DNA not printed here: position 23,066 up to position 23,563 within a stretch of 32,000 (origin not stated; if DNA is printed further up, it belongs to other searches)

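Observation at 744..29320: Three SD-led, TGA-free mini-genes with consensus promoters stand apart from every other gene in the window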

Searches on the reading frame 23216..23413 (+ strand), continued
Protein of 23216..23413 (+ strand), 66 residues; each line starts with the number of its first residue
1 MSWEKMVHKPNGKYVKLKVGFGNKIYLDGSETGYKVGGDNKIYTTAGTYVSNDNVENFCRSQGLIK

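Call 68: search_dna_similar(query=window:23216-23413:+, collection=phages, mode=protein, max_evalue=0.01)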
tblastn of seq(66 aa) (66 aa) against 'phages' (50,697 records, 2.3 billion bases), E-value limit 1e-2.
No match.

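Call 73: fold_search(model_id=the predicted structure, library=viral)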
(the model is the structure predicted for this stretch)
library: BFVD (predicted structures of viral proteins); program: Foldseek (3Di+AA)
matches with E <= 10: 468; with E <= 0.001: 0
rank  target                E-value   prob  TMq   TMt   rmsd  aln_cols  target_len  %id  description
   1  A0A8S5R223            1.6e-01  0.90  0.55  0.43   4.6        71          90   10  Uncharacterized protein [Microviridae sp. ctbkO13]
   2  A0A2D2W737            5.6e-01  0.23  0.33  0.34  10.5        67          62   16  N-acetylmuramoyl-L-alanine amidase [Pectobacterium phage DU_PP_V]
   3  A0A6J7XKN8            8.0e-01  0.25  0.36  0.08   8.9        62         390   13  Uncharacterized protein [uncultured Caudovirales phage]
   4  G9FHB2                9.0e-01  0.18  0.36  0.32   5.4        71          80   11  (no name in the UniProt tables at hand)
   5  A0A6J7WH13            9.5e-01  0.20  0.38  0.30   6.8        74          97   18  Uncharacterized protein [uncultured Caudovirales phage]
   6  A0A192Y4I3            9.5e-01  0.14  0.30  0.23  11.3        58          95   16  Uncharacterized protein [Pseudomonas phage KTN4]
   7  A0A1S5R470            1.0e+00  0.20  0.33  0.33  10.7        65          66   14  Uncharacterized protein [Pseudomonas phage pf16]
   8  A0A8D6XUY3            1.1e+00  0.14  0.31  0.31  10.2        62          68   13  Uncharacterized protein [Enterococcus phage Aramis]
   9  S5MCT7                1.2e+00  0.30  0.41  0.43   3.8        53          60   19  Uncharacterized protein [Sinorhizobium phage phiM12]
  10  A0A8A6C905            1.2e+00  0.15  0.35  0.24   7.8        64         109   14  (no name in the UniProt tables at hand)
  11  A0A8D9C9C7            1.2e+00  0.07  0.29  0.18  11.6        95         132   18  Uncharacterized protein [uncultured marine phage]
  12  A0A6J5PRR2            1.2e+00  0.03  0.18  0.07  12.6        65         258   12  Uncharacterized protein [uncultured Caudovirales phage]
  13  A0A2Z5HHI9            1.3e+00  0.15  0.31  0.14   8.8        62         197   11  (no name in the UniProt tables at hand)
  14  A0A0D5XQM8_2          1.3e+00  0.12  0.28  0.03   9.3        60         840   13  Genome polyprotein (Fragment) [Bovine hepacivirus]
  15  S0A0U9                1.4e+00  0.18  0.39  0.41   5.7        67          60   12  Uncharacterized protein [Cellulophaga phage phi18:2]
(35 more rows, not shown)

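Call 78: search_protein_families(library=ncbifam, proteins=[window:23216-23413:+], max_evalue=1)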
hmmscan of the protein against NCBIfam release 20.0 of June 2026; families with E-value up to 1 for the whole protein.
seq(66 aa): 0 families

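Call 79: search_solved_structures(query=A3, max_evalue=1)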
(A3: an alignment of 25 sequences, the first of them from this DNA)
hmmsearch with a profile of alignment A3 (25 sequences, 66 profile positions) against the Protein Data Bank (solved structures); distinct sequences matched with E-value up to 1: 7.
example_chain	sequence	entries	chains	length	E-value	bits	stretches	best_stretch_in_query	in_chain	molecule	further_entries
8wj5_A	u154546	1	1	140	0.021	18.2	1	23-64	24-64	Uncharacterized protein YdcD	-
3gwj_A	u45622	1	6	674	0.6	13.5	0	27-61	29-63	Arylphorin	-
4l37_B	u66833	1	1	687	0.65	13.4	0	27-61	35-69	Arylphorin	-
3wjm_A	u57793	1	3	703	0.68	13.3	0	27-61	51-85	Arylphorin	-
3n18_A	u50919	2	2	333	0.9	12.9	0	18-35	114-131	Chitinase A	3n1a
3n17_A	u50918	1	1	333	0.95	12.9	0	18-35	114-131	Chitinase A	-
5fj8_B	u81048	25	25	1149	0.97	12.8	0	32-65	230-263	DNA-DIRECTED RNA POLYMERASE III SUBUNIT RPC2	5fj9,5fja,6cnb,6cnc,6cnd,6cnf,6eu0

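Call 81: search_protein_families(library=padloc, proteins=[window:23216-23413:+], max_evalue=1)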
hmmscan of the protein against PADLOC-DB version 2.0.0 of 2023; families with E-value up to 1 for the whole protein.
seq(66 aa): 0 families

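Call 82: search_solved_structures(query=A3, max_evalue=0.1, show_alignments=1)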
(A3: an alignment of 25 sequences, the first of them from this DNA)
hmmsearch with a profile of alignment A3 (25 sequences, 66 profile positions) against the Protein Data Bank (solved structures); distinct sequences matched with E-value up to 0.1: 1.
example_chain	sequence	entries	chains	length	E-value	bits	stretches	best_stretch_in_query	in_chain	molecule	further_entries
8wj5_A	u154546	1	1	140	0.021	18.2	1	23-64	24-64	Uncharacterized protein YdcD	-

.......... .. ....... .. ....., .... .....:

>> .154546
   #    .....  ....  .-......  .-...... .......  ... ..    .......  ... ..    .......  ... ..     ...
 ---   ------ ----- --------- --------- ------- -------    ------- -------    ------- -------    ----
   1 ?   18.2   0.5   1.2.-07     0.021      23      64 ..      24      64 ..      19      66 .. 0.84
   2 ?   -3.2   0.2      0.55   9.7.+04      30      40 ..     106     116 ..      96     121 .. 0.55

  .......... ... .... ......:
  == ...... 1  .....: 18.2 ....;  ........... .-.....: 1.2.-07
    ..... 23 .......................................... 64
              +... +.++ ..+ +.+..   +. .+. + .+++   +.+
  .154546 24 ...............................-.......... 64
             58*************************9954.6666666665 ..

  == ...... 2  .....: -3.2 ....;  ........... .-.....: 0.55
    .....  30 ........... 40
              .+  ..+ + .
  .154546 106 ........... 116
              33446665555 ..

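Call 87: find_encoding_contigs(protein=P0026, flank=4000, max_places=2)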
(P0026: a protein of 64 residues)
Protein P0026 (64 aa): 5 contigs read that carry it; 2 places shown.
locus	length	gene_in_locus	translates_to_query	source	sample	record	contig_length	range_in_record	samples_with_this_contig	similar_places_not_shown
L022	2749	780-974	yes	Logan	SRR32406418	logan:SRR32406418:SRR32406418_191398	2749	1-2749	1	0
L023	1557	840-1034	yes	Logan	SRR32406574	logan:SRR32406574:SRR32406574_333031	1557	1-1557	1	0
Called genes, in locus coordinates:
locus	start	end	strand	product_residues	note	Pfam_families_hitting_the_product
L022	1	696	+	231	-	?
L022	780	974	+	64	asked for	-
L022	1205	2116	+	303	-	PF06750:A24_N_bact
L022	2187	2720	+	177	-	-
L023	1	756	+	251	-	?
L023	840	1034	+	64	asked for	-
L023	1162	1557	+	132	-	?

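Call 88: find_encoding_contigs(protein=P0023, flank=4000, max_places=2)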
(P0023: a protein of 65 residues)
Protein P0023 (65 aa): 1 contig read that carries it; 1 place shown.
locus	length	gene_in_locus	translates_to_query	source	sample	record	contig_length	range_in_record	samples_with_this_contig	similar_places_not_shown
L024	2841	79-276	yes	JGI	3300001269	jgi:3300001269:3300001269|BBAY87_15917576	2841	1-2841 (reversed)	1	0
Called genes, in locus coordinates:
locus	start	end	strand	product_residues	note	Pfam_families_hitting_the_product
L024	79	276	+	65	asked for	-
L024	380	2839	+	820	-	?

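Call 89: find_encoding_contigs(protein=P0027, flank=4000, max_places=2)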
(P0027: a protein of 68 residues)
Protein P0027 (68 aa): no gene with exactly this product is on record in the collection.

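Call 98: find_encoding_contigs(protein=P0015, flank=4000, max_places=2)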
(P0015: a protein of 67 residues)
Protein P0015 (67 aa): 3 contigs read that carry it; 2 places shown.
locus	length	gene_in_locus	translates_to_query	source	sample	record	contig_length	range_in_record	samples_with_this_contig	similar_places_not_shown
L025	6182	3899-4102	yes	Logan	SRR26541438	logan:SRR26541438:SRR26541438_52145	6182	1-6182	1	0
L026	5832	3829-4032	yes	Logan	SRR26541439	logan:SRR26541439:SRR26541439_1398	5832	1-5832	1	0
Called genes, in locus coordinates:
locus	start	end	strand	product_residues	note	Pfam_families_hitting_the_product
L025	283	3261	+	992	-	-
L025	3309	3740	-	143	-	-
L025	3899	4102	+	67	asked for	-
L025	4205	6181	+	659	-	?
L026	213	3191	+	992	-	-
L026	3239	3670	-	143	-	-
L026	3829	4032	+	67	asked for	-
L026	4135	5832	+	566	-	?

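Call 111: search_dna_similar(query=window:23216-23413:+, collection=plasmids, mode=protein, max_evalue=0.01)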
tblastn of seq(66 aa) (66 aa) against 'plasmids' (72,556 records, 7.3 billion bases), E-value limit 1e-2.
No match.
